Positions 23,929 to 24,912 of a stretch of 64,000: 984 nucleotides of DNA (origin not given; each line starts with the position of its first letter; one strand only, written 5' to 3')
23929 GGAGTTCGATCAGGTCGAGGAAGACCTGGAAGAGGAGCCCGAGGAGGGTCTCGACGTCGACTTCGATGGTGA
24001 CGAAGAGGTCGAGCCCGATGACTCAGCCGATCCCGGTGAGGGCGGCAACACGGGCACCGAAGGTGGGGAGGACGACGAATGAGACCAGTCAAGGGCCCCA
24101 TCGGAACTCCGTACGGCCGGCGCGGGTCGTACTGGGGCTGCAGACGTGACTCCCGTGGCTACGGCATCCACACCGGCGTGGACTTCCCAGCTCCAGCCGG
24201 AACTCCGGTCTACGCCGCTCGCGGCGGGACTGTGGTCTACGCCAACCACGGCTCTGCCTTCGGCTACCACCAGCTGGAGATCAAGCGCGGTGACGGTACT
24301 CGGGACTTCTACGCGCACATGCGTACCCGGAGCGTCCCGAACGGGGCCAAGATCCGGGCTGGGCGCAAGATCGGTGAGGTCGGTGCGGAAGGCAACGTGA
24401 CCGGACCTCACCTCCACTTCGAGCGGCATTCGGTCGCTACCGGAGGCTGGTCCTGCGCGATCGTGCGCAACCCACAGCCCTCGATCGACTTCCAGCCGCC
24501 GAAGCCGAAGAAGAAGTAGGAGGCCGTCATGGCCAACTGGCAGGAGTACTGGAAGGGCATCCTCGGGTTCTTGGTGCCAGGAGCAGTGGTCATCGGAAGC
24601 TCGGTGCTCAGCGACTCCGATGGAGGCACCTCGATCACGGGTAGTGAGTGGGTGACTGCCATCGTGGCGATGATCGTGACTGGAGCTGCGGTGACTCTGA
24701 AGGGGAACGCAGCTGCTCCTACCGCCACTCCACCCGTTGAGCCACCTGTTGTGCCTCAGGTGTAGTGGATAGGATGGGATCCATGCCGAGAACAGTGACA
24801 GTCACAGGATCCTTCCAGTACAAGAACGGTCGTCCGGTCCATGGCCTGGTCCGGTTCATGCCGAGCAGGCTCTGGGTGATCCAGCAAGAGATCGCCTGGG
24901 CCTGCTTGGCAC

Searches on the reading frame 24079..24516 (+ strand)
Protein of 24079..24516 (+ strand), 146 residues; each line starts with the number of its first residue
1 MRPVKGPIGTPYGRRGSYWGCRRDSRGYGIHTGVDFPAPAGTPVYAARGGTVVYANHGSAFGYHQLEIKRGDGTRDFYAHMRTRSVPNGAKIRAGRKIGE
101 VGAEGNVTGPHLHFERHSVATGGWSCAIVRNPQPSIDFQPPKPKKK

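Call 5: search_protein_families(library=pfam, proteins=[window:24079-24516:+], max_evalue=0.1)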
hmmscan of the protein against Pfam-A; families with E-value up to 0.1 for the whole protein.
window:24079-24516:+ (146 aa): 1 family
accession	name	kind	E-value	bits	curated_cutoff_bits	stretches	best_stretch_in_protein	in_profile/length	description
PF01551.29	Peptidase_M23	-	1.3e-24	86.7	28.7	1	30-117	2-88/96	Peptidase family M23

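Call 6: search_protein_families(library=phrogs, proteins=[window:24079-24516:+], max_evalue=0.1)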
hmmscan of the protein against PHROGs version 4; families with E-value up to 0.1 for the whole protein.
window:24079-24516:+ (146 aa): 28 families (the best 25 are shown)
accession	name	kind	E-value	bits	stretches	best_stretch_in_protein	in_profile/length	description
phrog_10030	-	tail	7.6e-20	70.9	1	29-118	1912-2007/2105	tail length tape measure protein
phrog_6700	-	lysis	1.9e-19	69.2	1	27-116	2622-2711/2898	endolysin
phrog_7767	-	other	2.3e-19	70.9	1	27-117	17-107/194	metallo-endopeptidase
phrog_880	-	lysis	3.5e-19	70.5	1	25-119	23-122/435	endolysin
phrog_3084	-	lysis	2.6e-18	67.3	1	26-121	19-121/468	endolysin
phrog_4070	-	tail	1.1e-15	57.9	1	18-118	612-711/989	tail length tape measure protein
phrog_28672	-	other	1.4e-15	57.8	1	29-120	286-377/397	metallo-endopeptidase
phrog_14988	-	other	6.3e-15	56.6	1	14-115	15-125/272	peptidase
phrog_1067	-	head and packaging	3.9e-14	53.1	1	24-138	755-865/991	minor head protein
phrog_167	-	tail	1.3e-13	50.7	1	25-122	1208-1304/1555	tail length tape measure protein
phrog_21656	-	other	1.6e-13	50.6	1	22-115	628-728/1022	peptidase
phrog_3578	-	lysis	3.5e-13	50.7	1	10-124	218-346/405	endolysin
phrog_8537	-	unknown function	5.3e-13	50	1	29-121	14-105/384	-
phrog_16615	-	other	1.5e-12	48.1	1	31-118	419-506/529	peptidase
phrog_28089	-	lysis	7e-11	41.7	1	20-118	579-682/1141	endolysin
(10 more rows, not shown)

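Call 41: search_dna_similar(query=window:24079-24516:+, collection=phages, mode=protein, max_rows=30, max_evalue=1e-8)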
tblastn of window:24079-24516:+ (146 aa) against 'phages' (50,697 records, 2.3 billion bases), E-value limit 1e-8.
Records with a match: 891; places in all: 896; records where one place covers at least 80% of the query: 19.
Best place of each record, by identity: <60% 891.
By first word of the organism name: Mycobacterium 386; Staphylococcus 114; Streptomyces 104; Bacillus 75; Rhodococcus 48; Arthrobacter 42; Bacteriophage 39; Gordonia 25; Clostridium 11; Streptococcus 10; and 14 more.
By host as written in the record: Mycobacterium smegmatis mc2 155 276; - 65; Mycobacterium smegmatis mc#155 65; Staphylococcus aureus 46; Rhodococcus erythropolis RIA 643 36; Streptomyces griseus ATCC 10137 36; Streptomyces lividans JI 1326 28; Bacillus subtilis 24; and 126 more.
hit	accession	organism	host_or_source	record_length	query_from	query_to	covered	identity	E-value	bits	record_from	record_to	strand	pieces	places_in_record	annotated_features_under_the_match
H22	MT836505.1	Bacteriophage sp.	human fecal samples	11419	12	143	90%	40.0%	2e-13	72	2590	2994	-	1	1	record has no annotation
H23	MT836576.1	Bacteriophage sp.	human fecal samples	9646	3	139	94%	38.4%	8e-11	64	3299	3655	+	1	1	record has no annotation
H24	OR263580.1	Streptomyces phage Samy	Streptomyces ambofaciens ATCC 23877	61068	2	115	78%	43.9%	2e-16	80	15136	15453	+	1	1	tail length tape measure protein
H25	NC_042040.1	Rhodococcus phage Trina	Rhodococcus erythropolis RIA 643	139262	2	123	84%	40.0%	3e-16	80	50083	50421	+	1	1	tail length tape measure protein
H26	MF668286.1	Rhodococcus phage Trina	Rhodococcus erythropolis RIA 643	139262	2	123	84%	40.0%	3e-16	80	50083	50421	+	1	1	tape measure protein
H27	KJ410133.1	Mycobacterium phage Jolie2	Mycobacterium smegmatis mc2155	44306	14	136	84%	38.9%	4e-12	68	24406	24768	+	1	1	lysin A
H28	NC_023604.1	Mycobacterium phage Jolie2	Mycobacterium smegmatis mc2155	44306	14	136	84%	38.9%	4e-12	68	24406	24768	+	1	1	endolysin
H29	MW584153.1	Mycobacterium phage prophi79-1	Mycobacterium abscessus GD79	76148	14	136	84%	38.6%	2e-12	69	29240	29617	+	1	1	38: lysin A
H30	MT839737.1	Bacteriophage sp.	human fecal samples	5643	12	138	87%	37.0%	3e-12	68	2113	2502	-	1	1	record has no annotation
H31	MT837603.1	Bacteriophage sp.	human fecal samples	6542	31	143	77%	41.5%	4e-15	76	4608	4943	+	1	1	record has no annotation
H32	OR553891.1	Arthrobacter phage CallinAllBarbz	Arthrobacter sulfureus ATCC 19098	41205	4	118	79%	40.2%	8e-11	64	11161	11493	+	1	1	15: tape measure protein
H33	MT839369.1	Bacteriophage sp.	human fecal samples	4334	17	115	68%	46.6%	7e-14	73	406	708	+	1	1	record has no annotation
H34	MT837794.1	Bacteriophage sp.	human fecal samples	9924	21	117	66%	47.5%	1e-15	78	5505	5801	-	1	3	record has no annotation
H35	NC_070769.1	Arthrobacter phage MargaretKali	Arthrobacter sp. ATCC 21022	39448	28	137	75%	41.8%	2e-16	80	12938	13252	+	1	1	17: tail length tape measure protein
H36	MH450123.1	Arthrobacter phage MargaretKali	Arthrobacter sp. ATCC 21022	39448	28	137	75%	41.8%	2e-16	80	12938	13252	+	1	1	17: tape measure protein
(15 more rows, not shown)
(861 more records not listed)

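Call 56: find_homologous_proteins(query=window:24079-24516:+, max_evalue=1e-20)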
Query window:24079-24516:+ (146 aa): 315 proteins with E <= 1e-20 among 942 candidates; the best 120 are listed.
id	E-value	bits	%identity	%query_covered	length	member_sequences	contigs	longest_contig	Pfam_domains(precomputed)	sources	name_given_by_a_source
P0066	4.1e-88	312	92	100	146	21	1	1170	PF01551.30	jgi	-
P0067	1.0e-87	310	91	100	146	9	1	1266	PF01551.30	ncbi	-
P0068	5.0e-78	279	84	99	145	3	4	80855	PF01551.30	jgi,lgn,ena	-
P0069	1.1e-76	274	80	100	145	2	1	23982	PF01551.30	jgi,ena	-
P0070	2.6e-75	270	83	96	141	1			PF01551.30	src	-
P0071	3.3e-74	266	78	96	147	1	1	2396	PF01551.30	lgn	-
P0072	5.1e-73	263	78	100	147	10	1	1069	PF01551.30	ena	-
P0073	8.1e-73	262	79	100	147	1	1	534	PF01551.30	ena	-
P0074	3.1e-72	260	78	97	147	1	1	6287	PF01551.30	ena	-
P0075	3.1e-72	260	78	100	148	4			PF01551.30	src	-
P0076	4.4e-72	260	79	100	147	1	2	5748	PF01551.30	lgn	-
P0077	9.1e-71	255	74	100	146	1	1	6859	PF01551.30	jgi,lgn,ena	-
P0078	1.1e-70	255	79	97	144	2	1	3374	PF01551.30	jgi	jgi:murein DD-endopeptidase MepM/ murein hydrolase activator NlpD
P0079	2.2e-66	241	80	91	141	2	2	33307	PF01551.30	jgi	jgi:murein DD-endopeptidase MepM/ murein hydrolase activator NlpD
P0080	1.7e-64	235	74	95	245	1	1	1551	PF01551.30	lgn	-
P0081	1.8e-64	235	72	95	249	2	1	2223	PF01551.30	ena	-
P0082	4.9e-64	233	71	97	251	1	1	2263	PF01551.30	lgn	-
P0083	5.0e-64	233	71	97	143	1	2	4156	PF01551.30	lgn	-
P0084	3.0e-63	231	76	89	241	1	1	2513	PF01551.30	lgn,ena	-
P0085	3.5e-63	231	73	93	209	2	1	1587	PF01551.30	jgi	-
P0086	1.3e-62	229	73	94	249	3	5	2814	PF01551.30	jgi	jgi:hypothetical protein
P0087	2.6e-62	228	72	97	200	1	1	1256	PF01551.30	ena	-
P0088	2.6e-62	228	72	93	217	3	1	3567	PF01551.30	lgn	-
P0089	2.9e-62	228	74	94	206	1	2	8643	PF01551.30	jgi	jgi:murein DD-endopeptidase MepM/ murein hydrolase activator NlpD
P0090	4.3e-62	227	68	99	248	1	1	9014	PF01551.30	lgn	-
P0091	5.0e-62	227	72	95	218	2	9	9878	PF01551.30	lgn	-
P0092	5.5e-62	227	71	95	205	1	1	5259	PF01551.30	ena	-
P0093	1.1e-61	226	71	95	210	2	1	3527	PF01551.30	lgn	-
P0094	1.7e-61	225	67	96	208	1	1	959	PF01551.30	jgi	jgi:hypothetical protein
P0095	1.8e-61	225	72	94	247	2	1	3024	PF01551.30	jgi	jgi:cold shock CspA family protein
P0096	1.9e-61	225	72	96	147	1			PF01551.30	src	-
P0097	2.4e-61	225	66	95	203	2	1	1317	PF01551.30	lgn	-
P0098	2.9e-61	224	69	100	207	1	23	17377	PF01551.30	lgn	-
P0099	3.1e-61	224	69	93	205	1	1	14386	PF01551.30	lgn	-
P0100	6.5e-61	223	76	88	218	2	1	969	PF01551.30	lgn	-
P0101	8.9e-61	223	75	89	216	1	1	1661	PF01551.30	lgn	-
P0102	2.7e-60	221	70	93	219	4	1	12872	PF01551.30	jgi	-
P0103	3.1e-60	221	69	95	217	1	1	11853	PF01551.30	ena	-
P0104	5.4e-60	220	73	94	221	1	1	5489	PF01551.30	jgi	jgi:murein DD-endopeptidase MepM/ murein hydrolase activator NlpD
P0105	1.1e-59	219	69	94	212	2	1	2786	PF01551.30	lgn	-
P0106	1.1e-59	219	67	96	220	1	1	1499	PF01551.30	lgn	-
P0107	2.2e-59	218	72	95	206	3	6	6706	PF01551.30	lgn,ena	-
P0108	3.2e-59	218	71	94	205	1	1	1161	PF01551.30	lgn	-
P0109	3.8e-59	217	70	95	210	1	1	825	PF01551.30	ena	-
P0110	4.7e-59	217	68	95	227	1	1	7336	PF01551.30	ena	-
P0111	6.6e-59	217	66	99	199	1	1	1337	PF01551.30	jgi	jgi:murein DD-endopeptidase MepM/ murein hydrolase activator NlpD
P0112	7.8e-59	216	71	90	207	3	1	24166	PF01551.30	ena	-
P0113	1.3e-58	216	69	95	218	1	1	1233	PF01551.30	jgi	-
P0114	2.2e-58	215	68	97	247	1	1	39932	PF01551.30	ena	-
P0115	2.3e-58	215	68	96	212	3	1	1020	PF01551.30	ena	-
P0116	3.3e-58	214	67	95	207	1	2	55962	PF01551.30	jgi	jgi:murein DD-endopeptidase MepM/ murein hydrolase activator NlpD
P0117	3.7e-58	214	65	99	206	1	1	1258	PF01551.30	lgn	-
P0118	4.2e-58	214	64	100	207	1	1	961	PF01551.30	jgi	jgi:murein DD-endopeptidase MepM/ murein hydrolase activator NlpD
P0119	6.8e-58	213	69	93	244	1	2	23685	PF01551.30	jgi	jgi:murein DD-endopeptidase MepM/ murein hydrolase activator NlpD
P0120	9.1e-58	213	68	96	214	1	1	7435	PF01551.30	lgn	-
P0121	9.1e-58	213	66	95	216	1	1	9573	PF01551.30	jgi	jgi:hypothetical protein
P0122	9.6e-58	213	66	99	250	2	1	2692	PF01551.30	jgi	jgi:murein DD-endopeptidase MepM/ murein hydrolase activator NlpD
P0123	1.0e-57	213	69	94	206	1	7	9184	PF01551.30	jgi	jgi:murein DD-endopeptidase MepM/ murein hydrolase activator NlpD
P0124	1.0e-57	213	69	93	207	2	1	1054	PF01551.30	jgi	jgi:murein DD-endopeptidase MepM/ murein hydrolase activator NlpD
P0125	1.6e-57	212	72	89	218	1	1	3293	PF01551.30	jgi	jgi:murein DD-endopeptidase MepM/ murein hydrolase activator NlpD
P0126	1.6e-57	212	87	73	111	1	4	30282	PF01551.30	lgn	-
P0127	3.1e-57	211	63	100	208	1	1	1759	PF01551.30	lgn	-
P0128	3.7e-57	211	70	90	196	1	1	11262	PF01551.30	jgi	jgi:murein DD-endopeptidase MepM/ murein hydrolase activator NlpD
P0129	7.9e-57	210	69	89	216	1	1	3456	PF01551.30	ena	-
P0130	8.8e-57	210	62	99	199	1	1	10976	PF01551.30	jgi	jgi:murein DD-endopeptidase MepM/ murein hydrolase activator NlpD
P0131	9.4e-57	210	70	89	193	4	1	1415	PF01551.30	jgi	jgi:murein DD-endopeptidase MepM/ murein hydrolase activator NlpD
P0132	1.6e-56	209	67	93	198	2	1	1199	PF01551.30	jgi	jgi:murein DD-endopeptidase MepM/ murein hydrolase activator NlpD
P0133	1.7e-56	209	65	95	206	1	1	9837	PF01551.30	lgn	-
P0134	1.8e-56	209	65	95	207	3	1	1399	PF01551.30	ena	-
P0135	1.8e-56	209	69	90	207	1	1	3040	PF01551.30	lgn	-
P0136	2.3e-56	208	68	95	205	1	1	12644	PF01551.30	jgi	jgi:murein DD-endopeptidase MepM/ murein hydrolase activator NlpD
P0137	3.5e-56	208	69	93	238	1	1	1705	PF01551.30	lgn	-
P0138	4.1e-56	208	69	95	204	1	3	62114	PF01551.30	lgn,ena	-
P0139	4.3e-56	208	65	92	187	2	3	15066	PF01551.30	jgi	jgi:murein DD-endopeptidase MepM/ murein hydrolase activator NlpD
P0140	4.6e-56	207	64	99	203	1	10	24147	PF01551.30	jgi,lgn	jgi:murein DD-endopeptidase MepM/ murein hydrolase activator NlpD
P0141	4.9e-56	207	69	95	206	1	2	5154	PF01551.30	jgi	-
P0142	8.4e-56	207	71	89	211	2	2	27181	PF01551.30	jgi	jgi:murein DD-endopeptidase MepM/ murein hydrolase activator NlpD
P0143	1.0e-55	206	66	97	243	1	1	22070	PF01551.30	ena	-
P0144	1.1e-55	206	65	95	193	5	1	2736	PF01551.30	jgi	jgi:murein DD-endopeptidase MepM/ murein hydrolase activator NlpD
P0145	1.1e-55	206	66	94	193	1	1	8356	PF01551.30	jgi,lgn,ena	-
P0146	1.3e-55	206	83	76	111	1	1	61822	PF01551.30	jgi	jgi:murein DD-endopeptidase MepM/ murein hydrolase activator NlpD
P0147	2.3e-55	205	67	96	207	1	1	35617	PF01551.30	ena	-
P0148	2.4e-55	205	67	94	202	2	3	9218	PF01551.30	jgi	jgi:murein DD-endopeptidase MepM/ murein hydrolase activator NlpD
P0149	2.6e-55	205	69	94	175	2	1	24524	PF01551.30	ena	-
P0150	4.2e-55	204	70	92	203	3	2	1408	PF01551.30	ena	-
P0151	4.4e-55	204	65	95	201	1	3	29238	PF01551.30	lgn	-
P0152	8.8e-55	203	66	95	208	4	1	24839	PF01551.30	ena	-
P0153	9.4e-55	203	67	90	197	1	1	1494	PF01551.30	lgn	-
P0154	9.7e-55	203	63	95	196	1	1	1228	PF01551.30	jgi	jgi:murein DD-endopeptidase MepM/ murein hydrolase activator NlpD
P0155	9.7e-55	203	66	88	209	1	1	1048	PF01551.30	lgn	-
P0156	1.0e-54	203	65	90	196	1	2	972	PF01551.30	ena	-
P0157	1.1e-54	203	64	95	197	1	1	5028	PF01551.30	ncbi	-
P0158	1.5e-54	203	64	95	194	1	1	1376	PF01551.30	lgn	-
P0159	1.8e-54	202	65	90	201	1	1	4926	PF01551.30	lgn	-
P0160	1.9e-54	202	64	95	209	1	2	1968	PF01551.30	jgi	-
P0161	2.1e-54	202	62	93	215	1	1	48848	PF01551.30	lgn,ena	-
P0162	2.8e-54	202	63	92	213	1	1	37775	PF01551.30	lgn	-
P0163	2.9e-54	202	75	81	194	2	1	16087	PF01551.30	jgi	jgi:murein DD-endopeptidase MepM/ murein hydrolase activator NlpD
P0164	3.7e-54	201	62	95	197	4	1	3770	PF01551.30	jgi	jgi:murein DD-endopeptidase MepM/ murein hydrolase activator NlpD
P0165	4.1e-54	201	62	97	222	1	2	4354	PF01551.30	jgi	-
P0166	4.8e-54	201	67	94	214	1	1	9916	PF01551.30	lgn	-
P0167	5.4e-54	201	68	90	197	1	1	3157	PF01551.30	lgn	-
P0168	6.0e-54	201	60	100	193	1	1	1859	PF01551.30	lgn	-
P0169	6.7e-54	200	66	90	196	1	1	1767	PF01551.30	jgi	-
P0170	6.9e-54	200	65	93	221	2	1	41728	PF01551.30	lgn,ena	-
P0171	1.0e-53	200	63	96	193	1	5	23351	PF01551.30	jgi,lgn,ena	-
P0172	1.1e-53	200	67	90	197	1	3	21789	PF01551.30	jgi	-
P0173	1.1e-53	200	66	90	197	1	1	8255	PF01551.30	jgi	jgi:murein DD-endopeptidase MepM/ murein hydrolase activator NlpD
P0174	1.2e-53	200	66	88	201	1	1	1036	PF01551.30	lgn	-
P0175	1.4e-53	199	67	91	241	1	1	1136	PF01551.30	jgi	jgi:hypothetical protein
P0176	1.6e-53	199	62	95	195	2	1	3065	PF01551.30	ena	-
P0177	1.7e-53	199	63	95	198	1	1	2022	PF01551.30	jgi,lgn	jgi:murein DD-endopeptidase MepM/ murein hydrolase activator NlpD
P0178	1.8e-53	199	64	90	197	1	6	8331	PF01551.30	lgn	-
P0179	2.1e-53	199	64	95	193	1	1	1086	PF01551.30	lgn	-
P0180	2.2e-53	199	64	90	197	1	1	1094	PF01551.30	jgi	jgi:murein DD-endopeptidase MepM/ murein hydrolase activator NlpD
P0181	4.2e-53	198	64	92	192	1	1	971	PF01551.30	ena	-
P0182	4.7e-53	198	67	90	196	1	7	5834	PF01551.30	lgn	-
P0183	5.0e-53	198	64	90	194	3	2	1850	PF01551.30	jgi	-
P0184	5.0e-53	198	67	88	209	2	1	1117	PF01551.30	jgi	jgi:murein DD-endopeptidase MepM/ murein hydrolase activator NlpD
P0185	5.3e-53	198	64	90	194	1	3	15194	PF01551.30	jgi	-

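Call 58: find_encoding_contigs(protein=P0116, flank=3000, max_places=2)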
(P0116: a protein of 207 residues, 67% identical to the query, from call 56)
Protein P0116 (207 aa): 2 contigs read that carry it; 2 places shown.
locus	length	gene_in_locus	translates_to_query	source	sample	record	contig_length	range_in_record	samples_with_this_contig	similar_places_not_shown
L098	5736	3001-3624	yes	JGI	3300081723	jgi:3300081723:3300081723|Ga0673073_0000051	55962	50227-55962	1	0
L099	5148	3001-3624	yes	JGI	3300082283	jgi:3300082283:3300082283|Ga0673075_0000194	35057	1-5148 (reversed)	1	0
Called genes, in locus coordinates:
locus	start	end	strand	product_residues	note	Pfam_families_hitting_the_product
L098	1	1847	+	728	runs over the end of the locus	-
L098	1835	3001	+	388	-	-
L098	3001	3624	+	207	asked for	PF01551:Peptidase_M23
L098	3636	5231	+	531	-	-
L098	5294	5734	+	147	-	?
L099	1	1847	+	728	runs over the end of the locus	-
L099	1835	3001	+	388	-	-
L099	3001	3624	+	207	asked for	PF01551:Peptidase_M23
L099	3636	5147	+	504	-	?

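Call 59: find_encoding_contigs(protein=P0138, flank=3000, max_places=2)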
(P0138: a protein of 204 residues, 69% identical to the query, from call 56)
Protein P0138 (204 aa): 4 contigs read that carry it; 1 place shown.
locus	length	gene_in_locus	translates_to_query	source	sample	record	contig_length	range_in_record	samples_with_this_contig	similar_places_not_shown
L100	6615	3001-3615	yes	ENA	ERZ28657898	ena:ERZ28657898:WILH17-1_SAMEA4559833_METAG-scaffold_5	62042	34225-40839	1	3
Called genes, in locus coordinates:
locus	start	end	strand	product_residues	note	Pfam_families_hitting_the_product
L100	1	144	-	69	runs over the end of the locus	-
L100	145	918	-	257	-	-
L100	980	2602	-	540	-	-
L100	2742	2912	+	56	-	-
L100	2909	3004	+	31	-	-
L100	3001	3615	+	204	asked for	PF01551:Peptidase_M23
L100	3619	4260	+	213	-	-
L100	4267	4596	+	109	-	-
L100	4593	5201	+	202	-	-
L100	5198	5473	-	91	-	PF23826:DUF7196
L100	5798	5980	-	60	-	-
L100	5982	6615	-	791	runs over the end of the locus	-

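Call 60: find_encoding_contigs(protein=P0114, flank=3000, max_places=2)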
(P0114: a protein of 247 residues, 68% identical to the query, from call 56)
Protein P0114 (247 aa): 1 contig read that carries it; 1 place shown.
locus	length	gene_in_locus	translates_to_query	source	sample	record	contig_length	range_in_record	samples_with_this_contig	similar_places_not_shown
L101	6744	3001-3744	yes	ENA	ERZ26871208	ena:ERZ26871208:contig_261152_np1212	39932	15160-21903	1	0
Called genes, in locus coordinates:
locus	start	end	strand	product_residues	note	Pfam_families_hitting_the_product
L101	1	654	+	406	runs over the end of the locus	-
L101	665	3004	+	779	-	PF13385:Laminin_G_3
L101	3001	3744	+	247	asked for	PF01551:Peptidase_M23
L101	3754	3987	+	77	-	-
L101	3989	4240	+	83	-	-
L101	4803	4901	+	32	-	-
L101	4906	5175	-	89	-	PF19730:DUF6221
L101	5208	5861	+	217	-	-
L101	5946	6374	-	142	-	PF14230:DUF4333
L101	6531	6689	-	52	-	-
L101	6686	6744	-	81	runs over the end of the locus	-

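Call 63: find_encoding_contigs(protein=P0098, flank=2500, max_places=2)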
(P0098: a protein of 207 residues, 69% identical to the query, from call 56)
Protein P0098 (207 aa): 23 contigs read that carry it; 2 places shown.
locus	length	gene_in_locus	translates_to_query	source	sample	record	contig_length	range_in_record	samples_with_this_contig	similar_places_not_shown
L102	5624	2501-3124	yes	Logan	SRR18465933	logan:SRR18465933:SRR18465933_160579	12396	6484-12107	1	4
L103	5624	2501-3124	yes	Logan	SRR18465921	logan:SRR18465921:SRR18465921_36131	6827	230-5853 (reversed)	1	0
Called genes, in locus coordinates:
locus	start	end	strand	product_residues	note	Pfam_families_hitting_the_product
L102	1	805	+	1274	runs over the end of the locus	-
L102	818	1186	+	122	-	-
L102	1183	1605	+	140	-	-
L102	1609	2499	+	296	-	-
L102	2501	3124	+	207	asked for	PF01551:Peptidase_M23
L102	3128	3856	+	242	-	-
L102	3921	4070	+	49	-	-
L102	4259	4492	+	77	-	-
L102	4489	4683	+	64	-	-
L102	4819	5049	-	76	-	PF18920:DUF5671 (weak)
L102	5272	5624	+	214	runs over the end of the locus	?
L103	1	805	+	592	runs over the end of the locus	?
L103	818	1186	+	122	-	-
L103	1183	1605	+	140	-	-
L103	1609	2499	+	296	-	-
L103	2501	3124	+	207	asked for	PF01551:Peptidase_M23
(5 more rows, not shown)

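Call 64: find_encoding_contigs(protein=P0161, flank=2500, max_places=1)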
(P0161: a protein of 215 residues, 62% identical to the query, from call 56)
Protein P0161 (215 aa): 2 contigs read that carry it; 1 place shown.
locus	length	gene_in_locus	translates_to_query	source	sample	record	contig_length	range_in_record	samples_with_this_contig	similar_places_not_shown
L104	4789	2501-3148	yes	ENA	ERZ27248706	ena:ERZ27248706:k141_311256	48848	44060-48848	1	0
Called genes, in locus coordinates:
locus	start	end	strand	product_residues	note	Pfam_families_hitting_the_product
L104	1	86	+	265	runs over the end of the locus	-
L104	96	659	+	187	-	PF01833:TIG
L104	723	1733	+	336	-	-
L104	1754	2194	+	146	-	-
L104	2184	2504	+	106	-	-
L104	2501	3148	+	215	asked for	PF01551:Peptidase_M23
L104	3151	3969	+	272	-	-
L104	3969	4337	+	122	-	-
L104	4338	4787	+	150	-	?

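Call 65: find_encoding_contigs(protein=P0067, flank=2500, max_places=2)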
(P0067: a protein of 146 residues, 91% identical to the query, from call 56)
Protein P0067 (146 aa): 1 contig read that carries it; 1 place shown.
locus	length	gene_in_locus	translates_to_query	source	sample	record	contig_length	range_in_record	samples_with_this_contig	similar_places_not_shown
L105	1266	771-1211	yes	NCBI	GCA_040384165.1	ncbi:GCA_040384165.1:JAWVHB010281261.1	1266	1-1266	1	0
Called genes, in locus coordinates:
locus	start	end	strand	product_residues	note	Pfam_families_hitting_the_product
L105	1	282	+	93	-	?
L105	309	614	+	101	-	-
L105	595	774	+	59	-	-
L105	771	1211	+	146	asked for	PF01551:Peptidase_M23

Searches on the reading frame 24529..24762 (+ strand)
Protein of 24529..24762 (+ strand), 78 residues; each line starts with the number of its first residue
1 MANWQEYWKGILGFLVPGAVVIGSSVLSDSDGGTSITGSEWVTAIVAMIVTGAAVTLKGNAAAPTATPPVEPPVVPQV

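Call 5: search_protein_families(library=pfam, proteins=[window:24529-24762:+], max_evalue=0.1)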
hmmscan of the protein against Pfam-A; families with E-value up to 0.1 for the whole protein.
window:24529-24762:+ (78 aa): 0 families

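Call 6: search_protein_families(library=phrogs, proteins=[window:24529-24762:+], max_evalue=0.1)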
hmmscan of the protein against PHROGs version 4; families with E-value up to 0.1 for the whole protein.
window:24529-24762:+ (78 aa): 0 families

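Call 74: search_protein_families(library=ncbifam, proteins=[window:24529-24762:+], max_evalue=0.1)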
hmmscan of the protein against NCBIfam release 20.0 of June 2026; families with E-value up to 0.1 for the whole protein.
window:24529-24762:+ (78 aa): 1 family
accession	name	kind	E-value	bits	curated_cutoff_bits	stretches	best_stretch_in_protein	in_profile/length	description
NF033632.1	SLATT_4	domain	0.076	12.9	55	1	13-56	32-73/154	SLATT domain-containing protein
